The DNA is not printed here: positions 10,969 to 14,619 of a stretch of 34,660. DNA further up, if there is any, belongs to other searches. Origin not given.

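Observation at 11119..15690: SbcCD/YhaON-like pair: the nuclease subunit looks catalytically dead and the ATPase has gained DNA-binding HhH modules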

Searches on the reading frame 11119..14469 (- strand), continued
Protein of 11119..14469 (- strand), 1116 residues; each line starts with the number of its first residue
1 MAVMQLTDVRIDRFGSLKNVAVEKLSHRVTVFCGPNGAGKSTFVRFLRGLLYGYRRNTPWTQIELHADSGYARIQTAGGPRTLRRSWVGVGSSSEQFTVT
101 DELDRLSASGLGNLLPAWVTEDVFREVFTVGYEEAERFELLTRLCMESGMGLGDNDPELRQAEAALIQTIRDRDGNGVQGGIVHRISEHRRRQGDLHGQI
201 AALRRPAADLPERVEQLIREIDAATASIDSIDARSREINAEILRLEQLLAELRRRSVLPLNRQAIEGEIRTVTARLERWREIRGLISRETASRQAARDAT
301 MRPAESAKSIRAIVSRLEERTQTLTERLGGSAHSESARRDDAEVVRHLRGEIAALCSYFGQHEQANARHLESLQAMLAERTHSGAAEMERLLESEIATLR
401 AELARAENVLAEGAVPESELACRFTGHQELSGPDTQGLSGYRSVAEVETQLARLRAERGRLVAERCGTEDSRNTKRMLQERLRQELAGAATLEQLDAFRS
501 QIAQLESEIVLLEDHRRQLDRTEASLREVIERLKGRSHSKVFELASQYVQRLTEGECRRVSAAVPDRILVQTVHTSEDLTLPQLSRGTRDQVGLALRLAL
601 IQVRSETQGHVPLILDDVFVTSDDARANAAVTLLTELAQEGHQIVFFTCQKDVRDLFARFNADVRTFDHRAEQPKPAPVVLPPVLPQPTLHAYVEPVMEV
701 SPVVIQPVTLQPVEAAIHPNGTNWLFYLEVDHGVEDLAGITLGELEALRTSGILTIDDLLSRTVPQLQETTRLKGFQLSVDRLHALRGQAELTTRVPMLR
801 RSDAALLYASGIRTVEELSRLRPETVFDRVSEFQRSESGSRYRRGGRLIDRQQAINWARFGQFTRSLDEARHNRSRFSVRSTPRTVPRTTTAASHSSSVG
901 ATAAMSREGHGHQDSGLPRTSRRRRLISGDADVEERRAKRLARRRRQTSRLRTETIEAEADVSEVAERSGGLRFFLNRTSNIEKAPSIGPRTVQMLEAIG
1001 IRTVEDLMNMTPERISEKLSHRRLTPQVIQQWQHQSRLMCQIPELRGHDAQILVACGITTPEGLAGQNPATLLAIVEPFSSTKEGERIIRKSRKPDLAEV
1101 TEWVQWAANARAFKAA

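Call 62: find_encoding_contigs(protein=P0449, flank=6000, max_places=1)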
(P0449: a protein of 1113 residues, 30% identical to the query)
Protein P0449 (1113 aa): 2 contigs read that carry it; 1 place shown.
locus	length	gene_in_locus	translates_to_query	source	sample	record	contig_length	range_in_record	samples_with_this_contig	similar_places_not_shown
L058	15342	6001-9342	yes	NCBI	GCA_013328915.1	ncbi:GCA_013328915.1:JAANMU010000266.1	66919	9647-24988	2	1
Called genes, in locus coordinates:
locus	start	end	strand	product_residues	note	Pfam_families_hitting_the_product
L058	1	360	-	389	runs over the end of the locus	PF23381:Beta-prop_IFT122_1st, PF25174:Beta-prop_THOC3, PF23414:Beta-prop_EML_2, PF25168:Beta-prop_WDR36-Utp21_2nd, PF24814:WD40_Prp19, PF25175:Beta-prop_WDR5, PF25173:Beta-prop_WDR3_1st, PF24807:WD40_CDC20-Fz, +28 more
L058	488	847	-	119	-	-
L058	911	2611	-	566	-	PF07969:Amidohydro_3, PF01979:Amidohydro_1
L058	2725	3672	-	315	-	PF00795:CN_hydrolase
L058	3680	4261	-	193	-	PF00578:AhpC-TSA, PF08534:Redoxin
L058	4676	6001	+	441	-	-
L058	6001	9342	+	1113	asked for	PF13514:AAA_27, PF11731:Cdd1 (faint), PF14520:HHH_5 (faint), PF14229:DUF4332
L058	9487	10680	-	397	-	-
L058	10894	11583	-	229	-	PF06439:3keto-disac_hyd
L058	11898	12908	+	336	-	PF01261:AP_endonuc_2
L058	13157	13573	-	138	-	-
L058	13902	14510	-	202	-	PF00072:Response_reg, PF08281:Sigma70_r4_2 (weak), PF00196:GerE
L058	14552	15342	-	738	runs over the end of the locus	PF08447:PAS_3, PF00989:PAS (weak), PF08448:PAS_4 (weak), PF08447:PAS_3, PF00989:PAS, PF08447:PAS_3, PF00512:HisKA, PF02518:HATPase_c, +2 more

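Call 63: find_encoding_contigs(protein=P0445, flank=6000, max_places=1)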
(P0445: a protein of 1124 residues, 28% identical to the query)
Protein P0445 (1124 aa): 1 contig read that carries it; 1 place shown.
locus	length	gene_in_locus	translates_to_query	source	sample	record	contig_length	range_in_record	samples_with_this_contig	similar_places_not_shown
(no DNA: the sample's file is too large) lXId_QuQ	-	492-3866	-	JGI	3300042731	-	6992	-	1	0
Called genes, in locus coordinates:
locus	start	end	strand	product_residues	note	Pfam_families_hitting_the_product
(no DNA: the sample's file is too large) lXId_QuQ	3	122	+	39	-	?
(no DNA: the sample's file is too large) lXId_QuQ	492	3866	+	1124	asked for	PF13476:AAA_23, PF13514:AAA_27, PF11731:Cdd1 (faint), PF14229:DUF4332, PF14520:HHH_5 (faint), PF14229:DUF4332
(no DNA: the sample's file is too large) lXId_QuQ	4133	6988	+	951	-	PF13435:Cytochrome_C554 (weak), PF14559:TPR_19 (faint), PF13181:TPR_8 (faint), PF13414:TPR_11 (faint), PF21033:RMD1-3 (faint)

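Call 67: predict_structure(alignment_id=A2)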
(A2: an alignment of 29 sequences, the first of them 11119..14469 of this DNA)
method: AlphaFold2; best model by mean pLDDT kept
length: 1116 residues; sequences in the alignment: 29
mean_pLDDT: 77.7   pTM: 0.37
mean pLDDT of the five models: 77.7, 75.2, 74.6, 74.1, 73.8
residues with pLDDT >= 90: 465; 70-90: 372; 50-70: 82; < 50: 197
segments of 3 or more residues with pLDDT < 50: 55-65, 90-92, 108-111, 151-154, 256-260, 297-301, 408-441, 671-722, 876-932, 950-970
pLDDT, mean of each block of 10 residues (from residue 1): 84 86 91 89 88 50 59 88 77 70 67 76 91 88 80 61 89 85 93 89 70 88 91 90 84 50 73 87 82 54 63 86 81 72 86 83 76 77 86 85 61 42 40 37 73 89 91 90 76 82 93 93 89 66 93 91 80 86 90 94 88 92 85 93 93 92 82 40 37 36 35 33 75 92 94 94 94 92 95 95 94 95 95 89 74 93 90 55 30 28 29 32 33 63 65 34 37 86 94 95 96 95 94 97 95 96 96 96 92 92 95 85
secondary structure, 60 per line:
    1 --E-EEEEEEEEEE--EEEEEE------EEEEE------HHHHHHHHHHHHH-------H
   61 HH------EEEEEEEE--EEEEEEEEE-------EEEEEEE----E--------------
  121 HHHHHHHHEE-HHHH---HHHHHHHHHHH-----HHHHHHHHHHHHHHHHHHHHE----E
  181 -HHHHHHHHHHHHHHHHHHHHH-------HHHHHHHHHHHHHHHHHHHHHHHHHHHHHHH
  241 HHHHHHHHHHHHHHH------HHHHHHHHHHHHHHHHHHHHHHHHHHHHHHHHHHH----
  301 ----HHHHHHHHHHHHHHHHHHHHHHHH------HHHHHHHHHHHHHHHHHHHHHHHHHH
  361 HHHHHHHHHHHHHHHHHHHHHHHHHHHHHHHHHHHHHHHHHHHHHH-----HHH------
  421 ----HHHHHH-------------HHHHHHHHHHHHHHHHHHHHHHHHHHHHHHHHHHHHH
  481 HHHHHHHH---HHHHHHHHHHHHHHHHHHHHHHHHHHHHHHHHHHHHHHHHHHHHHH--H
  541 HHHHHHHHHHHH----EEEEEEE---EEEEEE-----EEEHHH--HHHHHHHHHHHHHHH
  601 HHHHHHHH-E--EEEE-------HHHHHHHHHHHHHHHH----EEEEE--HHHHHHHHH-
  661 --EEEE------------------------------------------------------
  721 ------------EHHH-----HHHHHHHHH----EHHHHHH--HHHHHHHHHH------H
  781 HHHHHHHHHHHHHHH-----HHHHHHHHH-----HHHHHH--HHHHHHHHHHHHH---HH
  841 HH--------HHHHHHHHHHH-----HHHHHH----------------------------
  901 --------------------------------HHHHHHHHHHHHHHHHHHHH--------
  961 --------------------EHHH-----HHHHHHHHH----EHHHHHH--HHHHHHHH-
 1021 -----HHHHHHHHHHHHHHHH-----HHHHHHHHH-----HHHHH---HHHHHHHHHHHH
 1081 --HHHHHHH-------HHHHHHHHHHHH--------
elements in order (helices of 4 or more, strands of 3 or more residues): E5-14 E17-22 E29-33 H40-52 E69-76 E79-87 E95-101 H121-128 H132-135 H139-149 H155-174 H182-202 H210-255 H262-296 H305-328 H335-406 H425-430 H444-488 H492-537 H540-552 E557-563 E567-572 E578-580 H586-608 E613-616 H624-639 E644-648 H651-659 E663-666 H742-750 H756-761 H764-773 H780-795 H801-809 H815-820 H823-835 H839-842 H851-861 H867-872 H933-952 H990-998 H1004-1009 H1012-1019 H1026-1041 H1047-1055 H1061-1065 H1069-1080 H1083-1089 H1097-1108

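Call 69: fold_search(model_id=the predicted structure, library=pdb)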
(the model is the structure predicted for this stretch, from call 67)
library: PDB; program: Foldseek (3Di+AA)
matches with E <= 10: 873; with E <= 0.001: 118
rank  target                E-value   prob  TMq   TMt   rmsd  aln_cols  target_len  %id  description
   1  7zr1_C                6.3e-11  1.00  0.19  0.27  71.4       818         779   12  Chaetomium thermophilum Mre11-Rad50-Nbs1 complex bound to ATPyS (composite structure) (released 2023-01-11)
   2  9uxh_F                7.6e-11  1.00  0.17  0.28  34.6       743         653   13  type II Lamassu, LmuACB with DNA (released 2026-03-25)
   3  7zr1_D                9.5e-11  1.00  0.19  0.26  69.2       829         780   11  Chaetomium thermophilum Mre11-Rad50-Nbs1 complex bound to ATPyS (composite structure) (released 2023-01-11)
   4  9hqu_A                1.8e-10  1.00  0.21  0.35  33.1       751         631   14  Salmonella enterica Lamassu LmuACB in nuclease sequestration state (released 2025-10-01)
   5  7nyw_B                2.2e-10  1.00  0.15  0.19  27.1       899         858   12  Cryo-EM structure of the MukBEF-MatP-DNA head module (released 2021-07-07)
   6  9hqu_B                2.6e-10  1.00  0.19  0.32  30.3       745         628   15  Salmonella enterica Lamassu LmuACB in nuclease sequestration state (released 2025-10-01)
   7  9hqx_f                5.4e-10  1.00  0.20  0.33  28.7       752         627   15  Salmonella enterica Lamassu LmuACB bound to DNA duplex (released 2025-10-01)
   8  8i4x_B                1.5e-09  1.00  0.19  0.20  85.8      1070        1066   10  Cryo-EM structure of 5-subunit Smc5/6 (released 2024-06-26)
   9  9hqx_B                1.7e-09  1.00  0.20  0.33  34.0       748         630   13  Salmonella enterica Lamassu LmuACB bound to DNA duplex (released 2025-10-01)
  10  7yqh_B                3.6e-09  1.00  0.19  0.20  80.6      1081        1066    9  Cryo-EM structure of 8-subunit Smc5/6 (released 2024-01-31)
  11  5xei                  5.4e-09  1.00  0.18  0.37  39.0       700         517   13  Crystal structure of the Smc head domain with a coiled coil and joint derived from Pyrococcus yayanosii (released 2017-06-07)
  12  7w1m_B                7.5e-09  1.00  0.17  0.34  44.7       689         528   14  Cryo-EM structure of human cohesin-CTCF-DNA complex (released 2023-05-31)
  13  9a6c_A                1.7e-08  1.00  0.18  0.33  33.2       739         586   12  Integrative model of YYDD-YYDB by crosslinking MS and deep learning (released 2024-09-18)
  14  8wjn_B                3.4e-08  1.00  0.18  0.37  37.7       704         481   12  Cryo-EM structure of 6-subunit Smc5/6 head region (released 2024-06-26)
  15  9f5w_B                3.4e-08  1.00  0.18  0.35  40.7       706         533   10  Human condensin II - M18BP1 complex (released 2025-07-02)
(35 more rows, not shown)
